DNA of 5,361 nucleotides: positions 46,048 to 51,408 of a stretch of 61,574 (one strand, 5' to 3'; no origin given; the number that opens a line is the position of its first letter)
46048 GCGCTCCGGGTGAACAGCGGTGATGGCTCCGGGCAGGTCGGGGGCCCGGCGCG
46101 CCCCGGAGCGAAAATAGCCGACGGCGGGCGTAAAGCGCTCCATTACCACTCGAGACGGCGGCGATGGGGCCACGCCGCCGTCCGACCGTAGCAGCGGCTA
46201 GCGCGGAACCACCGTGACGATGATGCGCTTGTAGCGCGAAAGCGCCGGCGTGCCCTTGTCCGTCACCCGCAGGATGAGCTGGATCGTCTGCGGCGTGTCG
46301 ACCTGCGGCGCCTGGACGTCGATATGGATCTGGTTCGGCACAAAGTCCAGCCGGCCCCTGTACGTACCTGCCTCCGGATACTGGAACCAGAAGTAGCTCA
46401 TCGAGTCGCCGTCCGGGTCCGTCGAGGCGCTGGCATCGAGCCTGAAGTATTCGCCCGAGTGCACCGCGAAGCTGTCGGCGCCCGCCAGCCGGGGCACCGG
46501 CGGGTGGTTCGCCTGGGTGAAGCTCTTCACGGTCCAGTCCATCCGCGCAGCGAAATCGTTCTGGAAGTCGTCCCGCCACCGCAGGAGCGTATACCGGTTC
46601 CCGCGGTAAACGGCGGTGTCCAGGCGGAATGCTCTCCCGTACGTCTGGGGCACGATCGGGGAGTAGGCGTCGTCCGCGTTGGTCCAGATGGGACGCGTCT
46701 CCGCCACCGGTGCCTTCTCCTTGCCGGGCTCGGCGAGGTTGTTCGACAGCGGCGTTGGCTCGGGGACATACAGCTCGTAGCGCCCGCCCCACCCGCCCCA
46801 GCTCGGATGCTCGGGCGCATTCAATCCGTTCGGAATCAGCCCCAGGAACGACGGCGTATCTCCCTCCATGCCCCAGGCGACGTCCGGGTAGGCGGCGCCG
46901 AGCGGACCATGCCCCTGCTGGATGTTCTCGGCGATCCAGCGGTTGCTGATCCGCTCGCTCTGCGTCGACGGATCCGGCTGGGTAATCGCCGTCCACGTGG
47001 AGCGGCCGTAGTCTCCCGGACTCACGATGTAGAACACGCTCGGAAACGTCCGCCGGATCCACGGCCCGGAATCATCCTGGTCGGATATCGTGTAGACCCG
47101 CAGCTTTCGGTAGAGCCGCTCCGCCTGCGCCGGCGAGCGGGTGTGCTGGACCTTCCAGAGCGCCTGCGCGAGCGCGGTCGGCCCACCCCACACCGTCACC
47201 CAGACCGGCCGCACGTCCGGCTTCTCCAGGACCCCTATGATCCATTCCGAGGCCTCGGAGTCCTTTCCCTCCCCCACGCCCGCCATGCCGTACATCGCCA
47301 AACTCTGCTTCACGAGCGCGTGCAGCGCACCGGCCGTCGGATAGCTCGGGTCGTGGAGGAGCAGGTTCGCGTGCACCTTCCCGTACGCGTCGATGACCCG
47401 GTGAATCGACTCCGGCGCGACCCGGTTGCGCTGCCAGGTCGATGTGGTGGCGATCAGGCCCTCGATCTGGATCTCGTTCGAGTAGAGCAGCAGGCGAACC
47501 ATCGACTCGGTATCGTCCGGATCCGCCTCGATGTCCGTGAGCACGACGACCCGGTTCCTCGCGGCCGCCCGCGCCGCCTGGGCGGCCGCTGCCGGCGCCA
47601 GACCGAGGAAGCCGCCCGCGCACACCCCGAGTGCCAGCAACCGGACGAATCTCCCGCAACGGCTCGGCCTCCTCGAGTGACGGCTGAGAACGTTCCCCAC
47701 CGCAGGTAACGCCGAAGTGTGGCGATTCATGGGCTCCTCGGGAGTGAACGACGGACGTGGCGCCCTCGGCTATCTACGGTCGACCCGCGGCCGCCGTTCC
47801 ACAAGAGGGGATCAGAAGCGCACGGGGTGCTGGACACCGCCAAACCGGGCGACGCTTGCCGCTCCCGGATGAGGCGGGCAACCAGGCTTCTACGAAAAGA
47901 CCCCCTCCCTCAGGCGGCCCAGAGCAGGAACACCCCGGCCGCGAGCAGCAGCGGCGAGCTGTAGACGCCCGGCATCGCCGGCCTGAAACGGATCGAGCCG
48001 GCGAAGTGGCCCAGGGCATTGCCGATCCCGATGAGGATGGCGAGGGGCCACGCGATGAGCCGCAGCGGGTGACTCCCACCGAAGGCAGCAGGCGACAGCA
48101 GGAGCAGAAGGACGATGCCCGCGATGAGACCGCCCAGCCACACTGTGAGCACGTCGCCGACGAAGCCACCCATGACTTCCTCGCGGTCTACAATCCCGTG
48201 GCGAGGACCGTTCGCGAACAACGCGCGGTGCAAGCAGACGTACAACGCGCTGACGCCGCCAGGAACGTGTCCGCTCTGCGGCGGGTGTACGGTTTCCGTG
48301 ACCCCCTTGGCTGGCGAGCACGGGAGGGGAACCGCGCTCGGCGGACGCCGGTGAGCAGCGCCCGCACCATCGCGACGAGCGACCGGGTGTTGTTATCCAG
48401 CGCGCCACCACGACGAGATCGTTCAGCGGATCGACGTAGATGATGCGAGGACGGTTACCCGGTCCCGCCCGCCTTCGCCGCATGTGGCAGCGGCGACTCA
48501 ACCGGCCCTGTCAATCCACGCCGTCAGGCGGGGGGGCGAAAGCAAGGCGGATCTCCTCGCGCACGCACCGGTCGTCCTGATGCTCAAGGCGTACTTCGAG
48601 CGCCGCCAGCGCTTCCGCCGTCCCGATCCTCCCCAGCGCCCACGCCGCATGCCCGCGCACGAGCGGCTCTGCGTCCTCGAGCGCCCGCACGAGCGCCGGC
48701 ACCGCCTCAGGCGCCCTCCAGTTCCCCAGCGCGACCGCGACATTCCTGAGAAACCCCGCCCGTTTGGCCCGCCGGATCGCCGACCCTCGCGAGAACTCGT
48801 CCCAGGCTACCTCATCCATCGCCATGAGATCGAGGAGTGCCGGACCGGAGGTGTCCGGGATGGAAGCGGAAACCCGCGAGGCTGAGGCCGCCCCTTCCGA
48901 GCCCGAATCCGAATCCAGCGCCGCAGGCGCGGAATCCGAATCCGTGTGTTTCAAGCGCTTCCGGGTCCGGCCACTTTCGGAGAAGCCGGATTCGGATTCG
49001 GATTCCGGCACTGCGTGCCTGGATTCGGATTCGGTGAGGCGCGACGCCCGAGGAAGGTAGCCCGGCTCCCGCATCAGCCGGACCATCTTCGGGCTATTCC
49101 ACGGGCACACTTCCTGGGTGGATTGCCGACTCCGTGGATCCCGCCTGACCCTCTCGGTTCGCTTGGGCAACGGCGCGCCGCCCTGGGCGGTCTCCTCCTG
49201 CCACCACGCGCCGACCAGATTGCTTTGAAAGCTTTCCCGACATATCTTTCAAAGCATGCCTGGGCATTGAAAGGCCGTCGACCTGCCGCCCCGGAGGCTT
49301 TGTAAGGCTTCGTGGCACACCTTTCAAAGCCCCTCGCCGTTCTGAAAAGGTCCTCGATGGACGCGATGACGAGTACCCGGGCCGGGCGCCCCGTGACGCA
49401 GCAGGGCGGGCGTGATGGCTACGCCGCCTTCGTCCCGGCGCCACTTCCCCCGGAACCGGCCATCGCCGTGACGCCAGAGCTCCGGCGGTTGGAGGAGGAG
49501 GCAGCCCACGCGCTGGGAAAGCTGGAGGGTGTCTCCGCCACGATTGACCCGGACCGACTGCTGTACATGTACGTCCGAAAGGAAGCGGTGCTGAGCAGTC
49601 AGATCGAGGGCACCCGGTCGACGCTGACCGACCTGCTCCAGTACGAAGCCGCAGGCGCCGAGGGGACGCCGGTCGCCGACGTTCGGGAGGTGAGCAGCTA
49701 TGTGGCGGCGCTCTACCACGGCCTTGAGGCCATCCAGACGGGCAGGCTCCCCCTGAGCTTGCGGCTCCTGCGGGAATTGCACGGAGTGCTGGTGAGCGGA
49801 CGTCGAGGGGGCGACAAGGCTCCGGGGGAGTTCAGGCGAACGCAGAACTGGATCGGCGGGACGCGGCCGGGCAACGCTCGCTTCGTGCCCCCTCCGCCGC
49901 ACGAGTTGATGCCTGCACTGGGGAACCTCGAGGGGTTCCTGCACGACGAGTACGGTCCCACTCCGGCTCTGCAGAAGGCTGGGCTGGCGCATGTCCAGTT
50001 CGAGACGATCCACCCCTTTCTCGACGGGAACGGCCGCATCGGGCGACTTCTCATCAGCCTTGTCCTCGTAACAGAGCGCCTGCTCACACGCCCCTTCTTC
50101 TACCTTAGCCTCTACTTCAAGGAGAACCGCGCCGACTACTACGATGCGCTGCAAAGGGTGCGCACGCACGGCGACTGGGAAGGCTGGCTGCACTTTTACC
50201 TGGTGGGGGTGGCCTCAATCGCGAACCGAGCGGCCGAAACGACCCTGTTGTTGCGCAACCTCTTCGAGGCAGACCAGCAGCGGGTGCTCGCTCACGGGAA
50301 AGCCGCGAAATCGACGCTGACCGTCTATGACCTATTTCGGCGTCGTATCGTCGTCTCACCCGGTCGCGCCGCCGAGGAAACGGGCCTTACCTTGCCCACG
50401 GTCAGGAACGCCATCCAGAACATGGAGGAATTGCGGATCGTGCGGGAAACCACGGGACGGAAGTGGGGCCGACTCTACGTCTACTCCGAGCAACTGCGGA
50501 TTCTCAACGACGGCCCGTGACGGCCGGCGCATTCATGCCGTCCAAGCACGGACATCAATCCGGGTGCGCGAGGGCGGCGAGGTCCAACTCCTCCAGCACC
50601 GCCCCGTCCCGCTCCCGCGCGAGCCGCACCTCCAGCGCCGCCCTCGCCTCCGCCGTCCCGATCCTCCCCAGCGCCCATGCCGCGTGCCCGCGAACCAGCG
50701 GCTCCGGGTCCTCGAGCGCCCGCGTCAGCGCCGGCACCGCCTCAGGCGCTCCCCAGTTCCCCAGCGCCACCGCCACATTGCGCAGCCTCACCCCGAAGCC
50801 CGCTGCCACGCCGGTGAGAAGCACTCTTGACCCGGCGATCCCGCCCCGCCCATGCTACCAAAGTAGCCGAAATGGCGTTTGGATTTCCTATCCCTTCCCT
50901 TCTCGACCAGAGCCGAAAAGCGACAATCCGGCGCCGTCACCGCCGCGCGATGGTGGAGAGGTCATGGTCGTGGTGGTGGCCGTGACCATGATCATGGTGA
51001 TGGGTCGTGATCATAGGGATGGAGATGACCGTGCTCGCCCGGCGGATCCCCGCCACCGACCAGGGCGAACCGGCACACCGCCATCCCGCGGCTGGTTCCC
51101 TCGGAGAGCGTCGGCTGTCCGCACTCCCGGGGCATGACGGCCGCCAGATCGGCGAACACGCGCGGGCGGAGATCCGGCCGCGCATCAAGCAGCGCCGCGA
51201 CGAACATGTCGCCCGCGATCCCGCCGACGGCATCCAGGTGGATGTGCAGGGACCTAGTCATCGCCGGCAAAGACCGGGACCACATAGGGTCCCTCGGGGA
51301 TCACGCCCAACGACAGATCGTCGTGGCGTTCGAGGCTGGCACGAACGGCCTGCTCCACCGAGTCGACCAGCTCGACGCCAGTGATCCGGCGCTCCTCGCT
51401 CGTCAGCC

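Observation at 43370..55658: Four same-strand copies of the queG 3' end partition about 11 kb of cargo: apparent serial island accretion at queG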

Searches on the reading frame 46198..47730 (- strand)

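Call 7: search_protein_families(library=pfam, proteins=[window:46198-47730:-])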
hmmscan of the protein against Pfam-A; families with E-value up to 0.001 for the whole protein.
window:46198-47730:- (510 aa): 3 families
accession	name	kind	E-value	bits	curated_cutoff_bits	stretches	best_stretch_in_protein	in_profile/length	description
PF07632.16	Sde182_NH-like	-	4.7e-109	364.5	26.8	1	60-318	1-268/268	Cellulose-binding Sde182, nucleoside hydrolase-like domain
PF21027.3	Sde0182_C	-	7.8e-26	90.9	27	1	429-507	2-83/83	Cellulose-binding protein Sde0182, C-terminal domain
PF18911.6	PKD_4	-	0.00026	21.4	27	1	408-448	1-39/85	PKD domain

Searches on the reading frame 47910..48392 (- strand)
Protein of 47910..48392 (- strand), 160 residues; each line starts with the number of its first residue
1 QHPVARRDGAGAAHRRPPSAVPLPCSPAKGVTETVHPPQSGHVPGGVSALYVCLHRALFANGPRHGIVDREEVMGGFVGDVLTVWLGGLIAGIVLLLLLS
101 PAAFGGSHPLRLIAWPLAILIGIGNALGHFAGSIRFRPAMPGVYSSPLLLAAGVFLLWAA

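Call 31: search_protein_families(library=pfam, proteins=[window:47910-48392:-], max_evalue=0.001)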
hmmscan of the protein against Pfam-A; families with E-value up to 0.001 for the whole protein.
window:47910-48392:- (160 aa): 0 families

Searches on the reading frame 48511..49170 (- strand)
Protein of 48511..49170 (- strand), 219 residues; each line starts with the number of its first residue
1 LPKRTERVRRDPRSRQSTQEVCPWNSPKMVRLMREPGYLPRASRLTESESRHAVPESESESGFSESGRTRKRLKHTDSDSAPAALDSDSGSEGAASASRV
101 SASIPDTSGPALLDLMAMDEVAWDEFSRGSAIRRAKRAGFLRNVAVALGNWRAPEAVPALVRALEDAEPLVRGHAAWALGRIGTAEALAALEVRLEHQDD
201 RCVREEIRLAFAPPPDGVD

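Call 7: search_protein_families(library=pfam, proteins=[window:48511-49170:-])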
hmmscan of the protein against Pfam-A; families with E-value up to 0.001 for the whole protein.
window:48511-49170:- (219 aa): 5 families
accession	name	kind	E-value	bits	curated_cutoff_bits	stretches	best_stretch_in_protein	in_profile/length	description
PF13646.12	HEAT_2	-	2.8e-15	56.8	27.7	1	142-210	18-86/88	HEAT repeats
PF03130.22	HEAT_PBS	-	1.9e-08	34.4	20.9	1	171-195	1-25/27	PBS lyase HEAT-like repeat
PF13513.12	HEAT_EZ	-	8.3e-08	33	27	1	150-182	23-55/55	HEAT-like repeat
PF00514.29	Arm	-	0.00025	21.4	20.6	0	156-182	13-39/41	Armadillo/beta-catenin-like repeat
PF02985.28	HEAT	-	0.00026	21.4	23.5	0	157-183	2-28/31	HEAT repeat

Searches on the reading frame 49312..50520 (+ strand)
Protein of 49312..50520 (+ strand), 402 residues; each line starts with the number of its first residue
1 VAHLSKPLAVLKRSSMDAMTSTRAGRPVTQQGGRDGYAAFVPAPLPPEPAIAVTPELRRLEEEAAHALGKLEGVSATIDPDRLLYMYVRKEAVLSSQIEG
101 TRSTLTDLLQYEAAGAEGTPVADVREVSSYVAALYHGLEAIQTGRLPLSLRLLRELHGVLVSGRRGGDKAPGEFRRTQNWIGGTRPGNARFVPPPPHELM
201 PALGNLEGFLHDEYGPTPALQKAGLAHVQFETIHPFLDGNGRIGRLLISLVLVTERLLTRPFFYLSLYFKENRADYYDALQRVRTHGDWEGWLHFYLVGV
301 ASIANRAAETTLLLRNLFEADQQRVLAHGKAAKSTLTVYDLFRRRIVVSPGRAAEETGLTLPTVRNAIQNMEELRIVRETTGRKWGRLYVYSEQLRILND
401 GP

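Call 7: search_protein_families(library=pfam, proteins=[window:49312-50520:+])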
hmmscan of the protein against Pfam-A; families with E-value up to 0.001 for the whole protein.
window:49312-50520:+ (402 aa): 2 families
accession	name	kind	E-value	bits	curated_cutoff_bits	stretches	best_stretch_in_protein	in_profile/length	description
PF13784.11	Fic_N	-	7.1e-24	84.1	26.7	1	62-139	5-82/82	Fic/DOC family N-terminal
PF02661.23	Fic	-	4.5e-19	69.5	24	1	147-252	1-93/93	Fic/DOC family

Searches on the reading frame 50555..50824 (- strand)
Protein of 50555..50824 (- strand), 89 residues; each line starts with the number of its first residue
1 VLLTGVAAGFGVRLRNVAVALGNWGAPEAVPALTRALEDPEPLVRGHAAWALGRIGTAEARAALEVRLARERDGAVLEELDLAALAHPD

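Call 7: search_protein_families(library=pfam, proteins=[window:50555-50824:-])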
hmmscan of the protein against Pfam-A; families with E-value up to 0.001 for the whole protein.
window:50555-50824:- (89 aa): 5 families
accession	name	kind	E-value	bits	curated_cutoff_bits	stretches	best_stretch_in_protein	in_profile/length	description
PF13646.12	HEAT_2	-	7.3e-15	55.5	27.7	1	15-78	18-81/88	HEAT repeats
PF13513.12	HEAT_EZ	-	8.3e-10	39.4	27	1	6-55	7-55/55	HEAT-like repeat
PF03130.22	HEAT_PBS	-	2.5e-08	34.1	20.9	0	44-65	1-22/27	PBS lyase HEAT-like repeat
PF02985.28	HEAT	-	1.3e-05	25.4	23.5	1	30-56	2-28/31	HEAT repeat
PF00514.29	Arm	-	0.00082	19.8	20.6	0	29-55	13-39/41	Armadillo/beta-catenin-like repeat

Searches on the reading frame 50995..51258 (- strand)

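Call 94: search_protein_families(library=pfam, proteins=[window:50995-51258:-], max_evalue=0.01)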
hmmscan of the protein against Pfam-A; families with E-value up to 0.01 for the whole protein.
window:50995-51258:- (88 aa): 1 family
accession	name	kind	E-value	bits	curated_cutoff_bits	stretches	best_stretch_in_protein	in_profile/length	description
PF01969.22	Ni_insertion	-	0.00026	20.7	22.1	1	7-66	2-59/375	Nickel insertion protein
